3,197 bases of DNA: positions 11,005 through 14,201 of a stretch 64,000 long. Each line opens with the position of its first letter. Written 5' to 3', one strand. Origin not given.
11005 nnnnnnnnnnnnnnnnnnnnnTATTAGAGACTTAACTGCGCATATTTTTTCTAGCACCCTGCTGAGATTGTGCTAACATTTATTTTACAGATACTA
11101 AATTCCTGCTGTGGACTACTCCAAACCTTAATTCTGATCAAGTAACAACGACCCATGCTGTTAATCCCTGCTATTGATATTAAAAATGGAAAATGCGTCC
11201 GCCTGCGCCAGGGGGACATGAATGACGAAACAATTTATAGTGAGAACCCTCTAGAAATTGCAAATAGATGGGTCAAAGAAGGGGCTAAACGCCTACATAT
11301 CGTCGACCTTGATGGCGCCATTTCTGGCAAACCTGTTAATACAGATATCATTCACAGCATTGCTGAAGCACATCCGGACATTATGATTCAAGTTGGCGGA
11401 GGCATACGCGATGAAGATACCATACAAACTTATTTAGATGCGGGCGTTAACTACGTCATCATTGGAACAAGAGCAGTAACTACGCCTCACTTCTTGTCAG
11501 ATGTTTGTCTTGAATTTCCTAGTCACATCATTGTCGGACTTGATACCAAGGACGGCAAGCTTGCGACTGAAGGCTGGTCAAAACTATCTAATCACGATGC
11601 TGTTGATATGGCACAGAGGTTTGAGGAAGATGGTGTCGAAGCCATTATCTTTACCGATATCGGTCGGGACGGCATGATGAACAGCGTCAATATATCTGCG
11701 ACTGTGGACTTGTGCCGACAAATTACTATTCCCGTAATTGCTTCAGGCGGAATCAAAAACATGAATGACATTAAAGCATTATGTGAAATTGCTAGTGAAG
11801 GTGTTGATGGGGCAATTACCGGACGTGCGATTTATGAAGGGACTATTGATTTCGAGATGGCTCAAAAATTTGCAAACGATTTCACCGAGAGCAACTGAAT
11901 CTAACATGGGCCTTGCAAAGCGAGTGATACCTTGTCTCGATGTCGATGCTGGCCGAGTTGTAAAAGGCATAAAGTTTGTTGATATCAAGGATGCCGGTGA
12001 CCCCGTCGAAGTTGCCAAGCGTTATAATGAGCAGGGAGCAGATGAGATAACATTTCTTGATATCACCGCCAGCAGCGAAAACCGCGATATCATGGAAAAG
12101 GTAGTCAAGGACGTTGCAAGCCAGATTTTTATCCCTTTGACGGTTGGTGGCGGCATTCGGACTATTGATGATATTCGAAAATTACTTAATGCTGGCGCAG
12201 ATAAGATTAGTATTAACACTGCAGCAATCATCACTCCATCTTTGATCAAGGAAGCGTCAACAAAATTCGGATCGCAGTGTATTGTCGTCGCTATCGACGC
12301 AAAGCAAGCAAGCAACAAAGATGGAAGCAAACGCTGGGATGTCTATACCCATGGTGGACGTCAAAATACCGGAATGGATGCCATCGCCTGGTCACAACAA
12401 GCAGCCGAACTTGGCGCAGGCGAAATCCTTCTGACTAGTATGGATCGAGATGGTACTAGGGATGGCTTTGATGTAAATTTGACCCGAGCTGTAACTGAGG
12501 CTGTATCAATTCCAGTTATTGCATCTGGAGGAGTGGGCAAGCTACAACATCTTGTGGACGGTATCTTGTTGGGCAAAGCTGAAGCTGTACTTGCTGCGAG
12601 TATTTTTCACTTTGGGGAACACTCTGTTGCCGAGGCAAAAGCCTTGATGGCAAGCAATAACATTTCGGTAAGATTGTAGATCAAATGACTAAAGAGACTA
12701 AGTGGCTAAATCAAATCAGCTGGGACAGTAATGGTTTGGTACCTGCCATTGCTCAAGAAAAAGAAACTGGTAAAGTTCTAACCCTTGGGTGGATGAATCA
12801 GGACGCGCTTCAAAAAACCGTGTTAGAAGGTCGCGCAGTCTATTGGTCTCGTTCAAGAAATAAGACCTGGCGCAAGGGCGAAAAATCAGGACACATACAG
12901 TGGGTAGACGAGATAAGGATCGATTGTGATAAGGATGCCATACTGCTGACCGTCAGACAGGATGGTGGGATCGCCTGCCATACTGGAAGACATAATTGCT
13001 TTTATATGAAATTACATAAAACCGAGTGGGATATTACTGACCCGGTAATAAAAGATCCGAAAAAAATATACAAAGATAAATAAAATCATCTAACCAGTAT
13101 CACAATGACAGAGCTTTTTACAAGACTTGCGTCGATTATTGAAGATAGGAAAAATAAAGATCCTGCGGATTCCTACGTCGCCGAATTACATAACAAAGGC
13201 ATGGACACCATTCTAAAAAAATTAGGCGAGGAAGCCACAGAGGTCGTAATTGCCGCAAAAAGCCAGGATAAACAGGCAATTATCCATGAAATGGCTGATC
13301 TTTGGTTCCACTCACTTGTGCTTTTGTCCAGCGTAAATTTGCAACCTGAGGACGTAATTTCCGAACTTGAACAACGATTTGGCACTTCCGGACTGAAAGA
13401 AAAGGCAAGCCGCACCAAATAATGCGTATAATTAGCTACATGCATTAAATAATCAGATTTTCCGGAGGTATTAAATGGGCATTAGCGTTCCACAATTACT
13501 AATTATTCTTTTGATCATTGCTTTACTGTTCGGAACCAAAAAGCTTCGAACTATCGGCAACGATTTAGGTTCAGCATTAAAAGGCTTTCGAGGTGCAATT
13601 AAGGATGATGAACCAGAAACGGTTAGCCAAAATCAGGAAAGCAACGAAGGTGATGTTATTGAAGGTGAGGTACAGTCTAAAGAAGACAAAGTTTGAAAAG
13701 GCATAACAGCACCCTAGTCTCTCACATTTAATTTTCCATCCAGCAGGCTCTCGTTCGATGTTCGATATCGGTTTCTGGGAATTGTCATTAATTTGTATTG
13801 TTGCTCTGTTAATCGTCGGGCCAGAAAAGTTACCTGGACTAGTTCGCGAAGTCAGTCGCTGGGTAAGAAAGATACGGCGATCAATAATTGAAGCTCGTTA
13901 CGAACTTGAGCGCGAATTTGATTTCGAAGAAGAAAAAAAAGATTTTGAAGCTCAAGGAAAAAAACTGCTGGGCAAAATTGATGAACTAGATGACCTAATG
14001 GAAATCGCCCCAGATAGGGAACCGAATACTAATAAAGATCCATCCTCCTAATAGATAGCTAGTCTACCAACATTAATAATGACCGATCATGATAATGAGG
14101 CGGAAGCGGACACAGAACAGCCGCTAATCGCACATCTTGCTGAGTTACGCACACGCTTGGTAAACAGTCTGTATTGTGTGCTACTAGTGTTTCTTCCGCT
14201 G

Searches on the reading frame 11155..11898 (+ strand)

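Call 18: search_protein_families(library=pfam, proteins=[window:11155-11898:+], max_evalue=0.01)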
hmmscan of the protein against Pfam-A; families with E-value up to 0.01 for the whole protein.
window:11155-11898:+ (247 aa): 11 families
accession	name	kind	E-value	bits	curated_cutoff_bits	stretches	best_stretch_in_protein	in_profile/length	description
PF00977.27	His_biosynth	-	2.8e-81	272.7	23.6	1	3-231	2-227/228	Histidine biosynthesis protein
PF01207.24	Dus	-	5.7e-11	42.5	20.4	1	145-228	136-219/311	Dihydrouridine synthase (Dus)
PF03060.21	NMO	-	3.1e-06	27.3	28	0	153-217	149-219/331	Nitronate monooxygenase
PF01729.25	QRPTase_C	-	2.8e-05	24.3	23.1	0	48-106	102-157/169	Quinolinate phosphoribosyl transferase, C-terminal domain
PF05690.20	ThiG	-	0.00021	21.2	23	1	136-240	119-221/247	Thiazole biosynthesis protein ThiG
PF01884.23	PcrB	-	0.00025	21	23.9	0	47-105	154-209/226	PcrB family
PF00478.31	IMPDH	-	0.00045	19.8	25.6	0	177-213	193-230/345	IMP dehydrogenase / GMP reductase domain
PF02581.23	TMP-TENI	-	0.001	18.9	27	0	145-219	101-173/180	Thiamine monophosphate synthase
PF04309.18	G3P_antiterm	-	0.0025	17.7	27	0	184-211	132-159/173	Glycerol-3-phosphate responsive antiterminator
PF01180.27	DHO_dh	-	0.0044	16.7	27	0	53-121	214-287/291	Dihydroorotate dehydrogenase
PF00834.25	Ribul_P_3_epim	-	0.007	16.2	21.1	0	68-105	159-195/198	Ribulose-phosphate 3 epimerase family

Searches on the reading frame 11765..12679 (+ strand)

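Call 18: search_protein_families(library=pfam, proteins=[window:11765-12679:+], max_evalue=0.01)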
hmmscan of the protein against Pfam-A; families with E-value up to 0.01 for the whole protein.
window:11765-12679:+ (304 aa): 8 families
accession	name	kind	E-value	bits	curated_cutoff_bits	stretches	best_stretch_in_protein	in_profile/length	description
PF00977.27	His_biosynth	-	4.8e-84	281.8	23.6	1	53-286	1-227/228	Histidine biosynthesis protein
PF03060.21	NMO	-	1.4e-07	31.6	28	1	237-288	182-232/331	Nitronate monooxygenase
PF05690.20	ThiG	-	1.5e-06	28.2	23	0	81-157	134-210/247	Thiazole biosynthesis protein ThiG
PF01207.24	Dus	-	8.2e-06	25.6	20.4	1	78-171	138-233/311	Dihydrouridine synthase (Dus)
PF02581.23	TMP-TENI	-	5.4e-05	23.1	27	0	84-151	108-177/180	Thiamine monophosphate synthase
PF04309.18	G3P_antiterm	-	7.1e-05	22.7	27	1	109-152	126-169/173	Glycerol-3-phosphate responsive antiterminator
PF01180.27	DHO_dh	-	0.0015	18.2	27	0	108-156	224-274/291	Dihydroorotate dehydrogenase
PF00478.31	IMPDH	-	0.0091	15.5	25.6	0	85-150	110-172/345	IMP dehydrogenase / GMP reductase domain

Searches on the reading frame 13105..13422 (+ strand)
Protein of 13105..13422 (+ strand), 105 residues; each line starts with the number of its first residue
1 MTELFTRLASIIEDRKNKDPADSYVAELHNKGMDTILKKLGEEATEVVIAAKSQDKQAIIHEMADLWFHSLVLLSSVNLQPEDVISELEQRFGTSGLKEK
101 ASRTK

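Call 18: search_protein_families(library=pfam, proteins=[window:13105-13422:+], max_evalue=0.01)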
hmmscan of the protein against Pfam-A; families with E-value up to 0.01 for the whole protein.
window:13105-13422:+ (105 aa): 2 families
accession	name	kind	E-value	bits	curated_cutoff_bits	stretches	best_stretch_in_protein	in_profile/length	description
PF01503.22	PRA-PH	-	2.4e-21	76.3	21.3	1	7-91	3-85/86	Phosphoribosyl-ATP pyrophosphohydrolase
PF03819.22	MazG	-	1.3e-06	29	22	1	33-87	3-61/74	MazG nucleotide pyrophosphohydrolase domain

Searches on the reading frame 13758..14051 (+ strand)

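Call 18: search_protein_families(library=pfam, proteins=[window:13758-14051:+], max_evalue=0.01)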
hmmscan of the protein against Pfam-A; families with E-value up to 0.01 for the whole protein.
window:13758-14051:+ (97 aa): 1 family
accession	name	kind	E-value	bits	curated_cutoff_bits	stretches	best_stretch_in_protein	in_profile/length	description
PF02416.21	TatA_B_E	-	3.2e-06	26.7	21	1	4-31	1-28/53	mttA/Hcf106 family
